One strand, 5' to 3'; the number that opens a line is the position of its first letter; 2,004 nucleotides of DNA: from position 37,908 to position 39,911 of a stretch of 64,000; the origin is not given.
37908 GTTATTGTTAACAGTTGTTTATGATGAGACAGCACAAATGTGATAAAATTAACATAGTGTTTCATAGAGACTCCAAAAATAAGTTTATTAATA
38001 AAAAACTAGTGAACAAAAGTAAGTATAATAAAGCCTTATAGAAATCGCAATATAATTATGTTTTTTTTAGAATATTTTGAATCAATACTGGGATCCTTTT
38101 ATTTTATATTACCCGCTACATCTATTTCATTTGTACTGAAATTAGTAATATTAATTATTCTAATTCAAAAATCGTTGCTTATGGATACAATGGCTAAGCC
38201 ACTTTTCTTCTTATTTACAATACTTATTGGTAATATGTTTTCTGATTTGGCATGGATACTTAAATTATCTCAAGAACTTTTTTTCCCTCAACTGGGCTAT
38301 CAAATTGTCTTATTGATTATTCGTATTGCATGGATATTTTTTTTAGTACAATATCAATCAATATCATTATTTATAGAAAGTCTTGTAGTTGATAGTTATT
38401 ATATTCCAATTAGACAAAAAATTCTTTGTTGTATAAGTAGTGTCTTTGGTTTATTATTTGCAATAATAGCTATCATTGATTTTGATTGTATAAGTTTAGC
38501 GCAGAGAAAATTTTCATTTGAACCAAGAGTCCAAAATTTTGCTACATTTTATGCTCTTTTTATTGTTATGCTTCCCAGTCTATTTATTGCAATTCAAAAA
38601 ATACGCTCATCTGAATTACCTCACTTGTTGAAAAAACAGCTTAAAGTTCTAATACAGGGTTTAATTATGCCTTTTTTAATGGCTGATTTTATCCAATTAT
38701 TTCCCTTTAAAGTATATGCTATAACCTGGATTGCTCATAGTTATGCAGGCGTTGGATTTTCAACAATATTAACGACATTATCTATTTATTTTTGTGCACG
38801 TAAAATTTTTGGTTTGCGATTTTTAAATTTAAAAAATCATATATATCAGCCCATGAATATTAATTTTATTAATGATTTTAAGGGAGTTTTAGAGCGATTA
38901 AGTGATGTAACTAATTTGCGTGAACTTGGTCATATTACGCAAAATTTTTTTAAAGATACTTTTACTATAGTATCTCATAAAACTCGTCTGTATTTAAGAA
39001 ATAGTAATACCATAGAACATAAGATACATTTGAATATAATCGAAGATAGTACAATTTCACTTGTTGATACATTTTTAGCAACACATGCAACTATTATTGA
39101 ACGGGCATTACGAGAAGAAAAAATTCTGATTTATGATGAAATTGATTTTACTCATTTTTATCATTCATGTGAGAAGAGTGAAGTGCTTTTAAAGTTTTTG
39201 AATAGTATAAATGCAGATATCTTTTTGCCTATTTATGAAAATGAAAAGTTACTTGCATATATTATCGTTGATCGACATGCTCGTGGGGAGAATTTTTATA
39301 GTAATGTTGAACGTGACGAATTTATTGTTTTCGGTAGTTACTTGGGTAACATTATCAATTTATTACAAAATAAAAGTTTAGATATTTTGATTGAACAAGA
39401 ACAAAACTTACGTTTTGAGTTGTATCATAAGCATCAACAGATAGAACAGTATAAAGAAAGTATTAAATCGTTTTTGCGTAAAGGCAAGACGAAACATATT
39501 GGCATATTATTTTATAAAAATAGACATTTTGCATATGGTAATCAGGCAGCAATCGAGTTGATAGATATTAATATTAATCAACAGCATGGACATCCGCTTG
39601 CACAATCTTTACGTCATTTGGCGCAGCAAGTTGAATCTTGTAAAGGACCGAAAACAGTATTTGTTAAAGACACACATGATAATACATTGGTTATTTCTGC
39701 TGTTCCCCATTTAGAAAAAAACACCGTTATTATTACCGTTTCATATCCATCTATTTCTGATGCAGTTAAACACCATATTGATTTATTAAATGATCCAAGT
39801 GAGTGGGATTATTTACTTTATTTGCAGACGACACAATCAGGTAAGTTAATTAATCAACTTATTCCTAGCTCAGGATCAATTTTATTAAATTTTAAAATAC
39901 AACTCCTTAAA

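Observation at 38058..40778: Membrane-anchored, catalytically dead sigma54-activator (EBP) domain protein with C-terminal HTH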

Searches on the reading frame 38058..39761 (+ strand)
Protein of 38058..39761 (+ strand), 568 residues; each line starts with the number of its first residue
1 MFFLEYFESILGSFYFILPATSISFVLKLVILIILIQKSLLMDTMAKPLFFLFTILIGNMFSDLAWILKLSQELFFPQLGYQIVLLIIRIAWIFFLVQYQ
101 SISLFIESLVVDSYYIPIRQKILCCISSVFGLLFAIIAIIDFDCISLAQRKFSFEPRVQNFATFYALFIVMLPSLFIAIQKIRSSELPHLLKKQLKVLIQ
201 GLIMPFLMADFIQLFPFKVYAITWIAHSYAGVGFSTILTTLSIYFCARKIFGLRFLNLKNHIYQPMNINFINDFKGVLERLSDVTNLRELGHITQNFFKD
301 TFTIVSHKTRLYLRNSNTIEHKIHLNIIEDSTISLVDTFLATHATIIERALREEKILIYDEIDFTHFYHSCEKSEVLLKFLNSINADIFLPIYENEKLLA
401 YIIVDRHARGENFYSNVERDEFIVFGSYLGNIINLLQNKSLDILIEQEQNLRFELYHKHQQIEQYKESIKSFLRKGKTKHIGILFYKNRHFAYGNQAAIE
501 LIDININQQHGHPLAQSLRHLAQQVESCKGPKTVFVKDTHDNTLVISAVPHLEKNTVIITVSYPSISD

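Call 35: predict_structure(alignment_id=A2)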
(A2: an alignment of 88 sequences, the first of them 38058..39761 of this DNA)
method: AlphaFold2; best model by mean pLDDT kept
length: 568 residues; sequences in the alignment: 88
mean_pLDDT: 85.4   pTM: 0.70
mean pLDDT of the five models: 85.4, 84.1, 83.9, 83.0, 82.9
residues with pLDDT >= 90: 232; 70-90: 287; 50-70: 38; < 50: 11
segments of 3 or more residues with pLDDT < 50: 323-328, 476-478
pLDDT, mean of each block of 10 residues (from residue 1): 83 90 93 90 83 93 93 90 91 95 93 89 96 92 80 86 93 93 88 91 90 78 69 86 85 76 76 86 86 92 92 72 48 85 87 90 88 91 94 89 90 87 92 80 69 84 70 54 89 88 87 90 88 88 88 83 73
secondary structure, 60 per line:
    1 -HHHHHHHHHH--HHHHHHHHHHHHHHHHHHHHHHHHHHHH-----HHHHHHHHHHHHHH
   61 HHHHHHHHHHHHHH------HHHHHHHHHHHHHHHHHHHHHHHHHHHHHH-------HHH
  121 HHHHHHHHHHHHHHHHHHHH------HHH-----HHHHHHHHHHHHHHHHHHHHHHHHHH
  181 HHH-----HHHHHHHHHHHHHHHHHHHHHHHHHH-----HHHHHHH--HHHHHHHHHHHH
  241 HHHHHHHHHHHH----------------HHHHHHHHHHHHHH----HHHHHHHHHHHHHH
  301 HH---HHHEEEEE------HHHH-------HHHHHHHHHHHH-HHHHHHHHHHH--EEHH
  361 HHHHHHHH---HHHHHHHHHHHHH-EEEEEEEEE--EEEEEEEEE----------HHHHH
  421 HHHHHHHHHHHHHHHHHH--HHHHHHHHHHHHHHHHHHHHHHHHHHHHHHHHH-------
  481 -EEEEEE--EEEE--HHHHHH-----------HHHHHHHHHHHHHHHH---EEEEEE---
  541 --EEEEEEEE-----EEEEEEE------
elements in order: H2-11 H14-41 H47-74 H81-110 H118-140 H155-183 H189-214 H220-226 H229-252 H269-282 H287-302 E309-313 H320-323 H331-342 H344-354 H359-368 H372-384 E386-394 E397-405 H416-438 H441-473 E482-487 E490-493 H496-501 H513-528 E532-537 E543-550 E556-562

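Call 40: fold_search(model_id=the predicted structure, library=pdb)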
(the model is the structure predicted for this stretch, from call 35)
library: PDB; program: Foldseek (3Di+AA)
matches with E <= 10: 948; with E <= 0.001: 0
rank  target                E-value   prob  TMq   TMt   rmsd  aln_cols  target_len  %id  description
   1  8rvx_A                1.3e-03  1.00  0.20  0.22  20.7       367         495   11  Cph1 phytochrome PAS-GAF-PHY Y176H mutant (released 2025-03-12)
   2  8rvx_C                1.5e-03  1.00  0.18  0.21  20.9       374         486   10  Cph1 phytochrome PAS-GAF-PHY Y176H mutant (released 2025-03-12)
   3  8rvx_D                3.4e-03  1.00  0.22  0.25  21.1       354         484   11  Cph1 phytochrome PAS-GAF-PHY Y176H mutant (released 2025-03-12)
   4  6et7_A                4.8e-03  1.00  0.23  0.21  22.0       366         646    9  Activated heterodimer of the bacteriophytochrome regulated diguanylyl cyclase variant - S505V A526V - from Idiomarina  (released 2018-06-13)
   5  6g1y_A                6.3e-03  1.00  0.20  0.23  22.1       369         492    9  Crystal structure of the photosensory core module (PCM) of a bathy phytochrome from Agrobacterium fabrum in the Pfr st (released 2018-11-28)
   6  8u62_A                6.6e-03  1.00  0.21  0.24  21.4       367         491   10  Cryo-EM structure of PsBphP in Pfr state, Dimer of Dimers FL (released 2024-08-21)
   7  8rjm_A                8.2e-03  1.00  0.20  0.23  20.9       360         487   10  Serial femtosecond X-ray structure of a fluorescence optimized bathy phytochrome PAiRFP2 derived from wild-type Agp2 i (released 2025-05-14)
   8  6g1y_B                8.2e-03  1.00  0.20  0.23  22.1       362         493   11  Crystal structure of the photosensory core module (PCM) of a bathy phytochrome from Agrobacterium fabrum in the Pfr st (released 2018-11-28)
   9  6g20_B                8.6e-03  1.00  0.20  0.23  21.0       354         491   11  Crystal structure of a fluorescence optimized bathy phytochrome PAiRFP2 derived from wild-type Agp2 in its functional  (released 2018-11-28)
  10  4gw9_D                8.9e-03  1.00  0.21  0.20  21.2       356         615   11  Structure of a bacteriophytochrome and light-stimulated protomer swapping with a gene repressor (released 2012-09-26)
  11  7y24_E                9.4e-03  1.00  0.31  0.54   8.2       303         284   16  Cryo-EM structure of the octreotide-bound SSTR2-miniGo-scFv16 complex (released 2022-10-19)
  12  6g1z_A                9.4e-03  1.00  0.20  0.23  22.0       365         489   10  Crystal structure of a fluorescence optimized bathy phytochrome PAiRFP2 derived from wild-type Agp2 in its Pfr state. (released 2018-11-28)
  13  5lly_D                1.1e-02  1.00  0.22  0.25  19.3       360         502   10  Photosensory Module of Bacteriophytochrome linked Diguanylyl Cyclase from Idiomarina species A28L (released 2017-03-15)
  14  3nhq_A                1.2e-02  1.00  0.21  0.24  20.5       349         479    8  The dark Pfr structure of the photosensory core module of P. aeruginosa Bacteriophytochrome (released 2011-11-30)
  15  8u62_B                1.3e-02  1.00  0.22  0.25  21.2       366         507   10  Cryo-EM structure of PsBphP in Pfr state, Dimer of Dimers FL (released 2024-08-21)
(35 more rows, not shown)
